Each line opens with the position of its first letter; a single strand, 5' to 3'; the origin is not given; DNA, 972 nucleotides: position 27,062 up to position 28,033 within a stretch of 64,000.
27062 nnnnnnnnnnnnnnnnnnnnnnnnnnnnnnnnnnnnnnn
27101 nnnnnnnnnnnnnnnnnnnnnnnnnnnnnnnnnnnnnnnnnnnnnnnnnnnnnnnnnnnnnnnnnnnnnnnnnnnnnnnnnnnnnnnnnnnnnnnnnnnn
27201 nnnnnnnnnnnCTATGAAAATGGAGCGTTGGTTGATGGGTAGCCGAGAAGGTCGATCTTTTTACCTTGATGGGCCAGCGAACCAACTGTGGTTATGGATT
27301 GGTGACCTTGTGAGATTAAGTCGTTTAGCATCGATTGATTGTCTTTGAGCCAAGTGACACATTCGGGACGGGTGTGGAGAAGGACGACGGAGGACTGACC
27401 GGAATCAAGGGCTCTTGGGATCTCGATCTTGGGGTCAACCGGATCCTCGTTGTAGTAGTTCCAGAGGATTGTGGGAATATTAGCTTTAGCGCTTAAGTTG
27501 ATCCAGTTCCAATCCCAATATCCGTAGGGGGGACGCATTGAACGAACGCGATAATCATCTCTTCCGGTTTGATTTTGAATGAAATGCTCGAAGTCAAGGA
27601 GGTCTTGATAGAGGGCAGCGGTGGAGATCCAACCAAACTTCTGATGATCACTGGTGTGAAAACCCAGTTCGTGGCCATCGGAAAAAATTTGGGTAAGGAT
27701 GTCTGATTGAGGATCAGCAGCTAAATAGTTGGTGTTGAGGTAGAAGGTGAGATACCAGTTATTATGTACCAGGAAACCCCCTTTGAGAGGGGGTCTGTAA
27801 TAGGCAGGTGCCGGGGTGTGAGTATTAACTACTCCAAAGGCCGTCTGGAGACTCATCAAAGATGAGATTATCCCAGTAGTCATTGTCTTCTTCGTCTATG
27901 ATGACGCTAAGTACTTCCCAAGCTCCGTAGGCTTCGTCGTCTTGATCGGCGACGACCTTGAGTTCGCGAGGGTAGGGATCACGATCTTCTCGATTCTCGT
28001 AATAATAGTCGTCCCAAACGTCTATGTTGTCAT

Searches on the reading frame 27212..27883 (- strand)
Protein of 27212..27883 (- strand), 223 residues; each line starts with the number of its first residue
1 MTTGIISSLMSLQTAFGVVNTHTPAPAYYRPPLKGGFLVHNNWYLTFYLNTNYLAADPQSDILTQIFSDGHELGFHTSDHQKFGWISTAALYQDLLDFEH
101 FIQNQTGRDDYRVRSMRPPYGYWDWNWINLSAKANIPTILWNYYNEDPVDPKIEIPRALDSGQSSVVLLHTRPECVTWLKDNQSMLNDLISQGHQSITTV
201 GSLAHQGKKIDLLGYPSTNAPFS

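Call 3: search_protein_families(library=pfam, proteins=[window:27212-27883:-], max_evalue=1)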
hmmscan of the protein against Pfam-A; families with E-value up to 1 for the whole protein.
window:27212-27883:- (223 aa): 2 families
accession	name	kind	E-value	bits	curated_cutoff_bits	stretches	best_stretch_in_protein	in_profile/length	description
PF01522.26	Polysacc_deac_1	-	3.9e-13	49.9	23.1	1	38-136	28-121/124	Polysaccharide deacetylase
PF25299.1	ZZ_ADA2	-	0.14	12.7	27.5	1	59-81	22-44/48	ADA2 ZZ-type zing finger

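Call 7: find_encoding_contigs(protein=window:27212-27883:-, flank=6000, max_places=6)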
Protein window:27212-27883:- (223 aa): no gene with exactly this product is on record in the collection.

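Call 58: search_protein_families(library=ncbifam, proteins=[window:27212-27883:-], max_evalue=0.1)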
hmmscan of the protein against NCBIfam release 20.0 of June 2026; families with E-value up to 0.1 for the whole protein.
window:27212-27883:- (223 aa): 7 families
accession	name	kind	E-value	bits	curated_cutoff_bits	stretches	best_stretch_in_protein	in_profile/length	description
TIGR02764.1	spore_ybaN_pdaB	equivalog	4.9e-13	49.3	237.4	1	40-198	30-186/191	polysaccharide deacetylase family sporulation protein PdaB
TIGR04243.1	nodulat_NodB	equivalog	1.1e-11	44.7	240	1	45-170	31-155/197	chitooligosaccharide deacetylase NodB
TIGR02884.1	spore_pdaA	equivalog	1.4e-08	34.7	298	1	44-147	65-164/224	delta-lactam-biosynthetic de-N-acetylase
TIGR02873.1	spore_ylxY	hypoth_equivalog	4.6e-07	29.3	391.5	1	45-154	114-218/268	probable sporulation protein, polysaccharide deacetylase family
NF045821.1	PgAcgDacpgdA1_Bac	equivalog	5.7e-07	28.7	400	1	46-143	118-210/282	peptidoglycan-N-acetylglucosamine deacetylase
NF045820.1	PgAcgDacpgdA_Strep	equivalog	0.00064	18.6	800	1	46-124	298-371/463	peptidoglycan-N-acetylglucosamine deacetylase PgdA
TIGR03006.1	pepcterm_polyde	equivalog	0.085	12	276.2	0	56-109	59-112/272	XrtA system polysaccharide deacetylase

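Call 66: predict_structure(alignment_id=A5)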
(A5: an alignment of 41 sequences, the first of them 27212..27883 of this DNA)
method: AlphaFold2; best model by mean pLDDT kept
length: 223 residues; sequences in the alignment: 41
mean_pLDDT: 76.5   pTM: 0.73
mean pLDDT of the five models: 76.5, 75.6, 75.5, 74.9, 73.2
residues with pLDDT >= 90: 93; 70-90: 66; 50-70: 22; < 50: 42
segments of 3 or more residues with pLDDT < 50: 1-27, 211-223
pLDDT, mean of each block of 10 residues (from residue 1): 30 28 44 63 89 88 92 91 83 96 95 94 93 93 88 91 85 89 91 68 64 39 39
secondary structure, 60 per line:
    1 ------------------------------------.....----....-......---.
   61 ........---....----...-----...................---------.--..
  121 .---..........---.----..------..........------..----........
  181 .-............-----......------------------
elements in order: H37-41 E46-49 H51-56 H60-68 E72-75 H88-106 H125-134 H151-160 H173-181 H183-194 H200-205

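Call 68: fold_search(model_id=the predicted structure, library=pdb)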
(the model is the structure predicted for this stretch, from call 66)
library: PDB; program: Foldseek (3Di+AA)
matches with E <= 10: 833; with E <= 0.001: 34
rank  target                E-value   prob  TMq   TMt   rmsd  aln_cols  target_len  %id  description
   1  7fbw                  7.4e-08  1.00  0.58  0.68   3.5       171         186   20  Acetylxylan esterase from Caldanaerobacter subterraneus subsp. tengcongensis (released 2021-10-27)
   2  7bkf                  1.7e-07  1.00  0.56  0.46   3.6       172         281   19  Crystal structure of WT BA3943, a CE4 family pseudoenzyme from Bacillus Anthracis (released 2021-05-19)
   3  4m1b_A                1.7e-07  1.00  0.57  0.63   3.7       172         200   20  Structural Determination of BA0150, a Polysaccharide Deacetylase from Bacillus anthracis (released 2014-02-12)
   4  6h8n_B                2.3e-07  1.00  0.54  0.58   3.9       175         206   20  Structure of peptidoglycan deacetylase PdaC from Bacillus subtilis - mutant D285S (released 2019-11-13)
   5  6hpa                  2.4e-07  1.00  0.56  0.47   3.6       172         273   19  Crystal structure of a BA3943 mutant,a CE4 family pseudoenzyme (released 2019-10-09)
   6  6hm9                  2.8e-07  1.00  0.56  0.47   3.6       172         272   20  Crystal structure of a BA3943 mutant,a CE4 family pseudoenzyme with restored enzymatic activity. (released 2019-10-09)
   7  6h8l_B                3.4e-07  1.00  0.54  0.58   3.9       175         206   20  Structure of peptidoglycan deacetylase PdaC from Bacillus subtilis (released 2019-11-13)
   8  6h8n_A                5.6e-07  1.00  0.53  0.58   4.1       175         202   20  Structure of peptidoglycan deacetylase PdaC from Bacillus subtilis - mutant D285S (released 2019-11-13)
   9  2j13                  7.6e-07  1.00  0.56  0.60   3.4       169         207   20  Structure of a family 4 carbohydrate esterase from Bacillus anthracis (released 2006-10-03)
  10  6h8l_A                8.1e-07  1.00  0.54  0.59   4.0       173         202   21  Structure of peptidoglycan deacetylase PdaC from Bacillus subtilis (released 2019-11-13)
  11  5lgc_A                2.0e-06  1.00  0.47  0.52   7.2       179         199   19  T48 deacetylase with substrate (released 2017-08-02)
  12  8he1                  2.4e-06  1.00  0.50  0.50   7.3       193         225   20  The structure of chitin deacetylase Pst_13661 from Puccinia striiformis f. sp. tritici (released 2023-05-31)
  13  2c1i                  4.2e-06  1.00  0.54  0.34   4.1       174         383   18  Structure of Streptococcus pneumoniae peptidoglycan deacetylase (SpPgdA) D 275 N Mutant. (released 2005-09-20)
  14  5lfz                  4.2e-06  1.00  0.54  0.59   4.8       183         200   19  T48 deacetylase (released 2017-08-02)
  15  4l1g_D                4.4e-06  1.00  0.59  0.62   3.5       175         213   20  Crystal structure of the Bc1960 peptidoglycan N-acetylglucosamine deacetylase from Bacillus cereus (released 2014-06-04)
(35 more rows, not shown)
